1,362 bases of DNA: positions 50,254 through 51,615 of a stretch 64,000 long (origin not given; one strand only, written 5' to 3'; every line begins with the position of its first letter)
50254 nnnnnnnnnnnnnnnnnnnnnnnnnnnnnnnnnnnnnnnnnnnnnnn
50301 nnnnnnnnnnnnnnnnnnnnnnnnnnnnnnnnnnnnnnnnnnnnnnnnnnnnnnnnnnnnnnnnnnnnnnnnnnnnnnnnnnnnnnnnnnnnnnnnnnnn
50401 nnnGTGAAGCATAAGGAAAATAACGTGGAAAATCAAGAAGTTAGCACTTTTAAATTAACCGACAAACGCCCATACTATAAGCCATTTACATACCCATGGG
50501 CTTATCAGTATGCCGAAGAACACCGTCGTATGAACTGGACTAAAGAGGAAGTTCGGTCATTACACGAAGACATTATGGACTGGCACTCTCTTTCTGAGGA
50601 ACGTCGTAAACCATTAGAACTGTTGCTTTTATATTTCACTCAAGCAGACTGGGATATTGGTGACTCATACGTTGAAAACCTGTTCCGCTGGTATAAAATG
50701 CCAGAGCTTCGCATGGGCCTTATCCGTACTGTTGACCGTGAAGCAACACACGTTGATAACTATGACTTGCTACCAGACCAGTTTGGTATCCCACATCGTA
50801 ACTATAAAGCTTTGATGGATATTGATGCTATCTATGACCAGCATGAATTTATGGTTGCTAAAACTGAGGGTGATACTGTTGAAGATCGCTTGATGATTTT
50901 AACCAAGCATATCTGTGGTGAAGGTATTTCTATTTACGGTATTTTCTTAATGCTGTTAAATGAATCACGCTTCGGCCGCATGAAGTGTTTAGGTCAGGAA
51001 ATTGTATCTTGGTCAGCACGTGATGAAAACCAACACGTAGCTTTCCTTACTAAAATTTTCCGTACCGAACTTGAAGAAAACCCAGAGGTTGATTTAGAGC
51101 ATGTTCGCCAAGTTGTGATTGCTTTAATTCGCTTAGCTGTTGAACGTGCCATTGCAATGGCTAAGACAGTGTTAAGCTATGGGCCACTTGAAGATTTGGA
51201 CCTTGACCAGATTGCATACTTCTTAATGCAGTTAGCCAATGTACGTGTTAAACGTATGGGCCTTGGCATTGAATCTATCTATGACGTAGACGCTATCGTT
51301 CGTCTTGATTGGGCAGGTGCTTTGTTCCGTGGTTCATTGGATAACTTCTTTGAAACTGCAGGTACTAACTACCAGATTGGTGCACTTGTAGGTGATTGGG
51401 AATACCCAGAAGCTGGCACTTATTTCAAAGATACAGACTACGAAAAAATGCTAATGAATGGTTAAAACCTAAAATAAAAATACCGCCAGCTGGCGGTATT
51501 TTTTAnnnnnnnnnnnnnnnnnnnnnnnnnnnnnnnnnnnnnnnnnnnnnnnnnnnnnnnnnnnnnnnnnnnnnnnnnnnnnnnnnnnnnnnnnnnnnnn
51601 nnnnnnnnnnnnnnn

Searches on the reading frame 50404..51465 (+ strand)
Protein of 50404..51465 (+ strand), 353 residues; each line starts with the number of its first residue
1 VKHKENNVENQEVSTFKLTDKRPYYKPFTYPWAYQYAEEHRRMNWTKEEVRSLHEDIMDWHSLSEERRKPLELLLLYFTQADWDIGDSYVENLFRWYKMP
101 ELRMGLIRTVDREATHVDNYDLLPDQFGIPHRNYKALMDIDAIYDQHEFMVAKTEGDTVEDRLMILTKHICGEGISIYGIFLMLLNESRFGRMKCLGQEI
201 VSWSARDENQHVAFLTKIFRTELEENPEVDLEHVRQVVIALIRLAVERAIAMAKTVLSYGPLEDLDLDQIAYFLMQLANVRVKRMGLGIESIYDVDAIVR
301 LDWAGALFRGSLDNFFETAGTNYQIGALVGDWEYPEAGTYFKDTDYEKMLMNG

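Call 70: search_protein_families(library=phrogs, proteins=[window:50404-51465:+], max_evalue=0.001)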
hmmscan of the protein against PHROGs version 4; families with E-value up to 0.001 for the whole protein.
window:50404-51465:+ (353 aa): 1 family
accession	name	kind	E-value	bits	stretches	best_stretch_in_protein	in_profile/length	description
phrog_86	-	DNA, RNA and nucleotide metabolism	6.3e-42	144.9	1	8-331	54-392/504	ribonucleoside diphosphate reductase small subunit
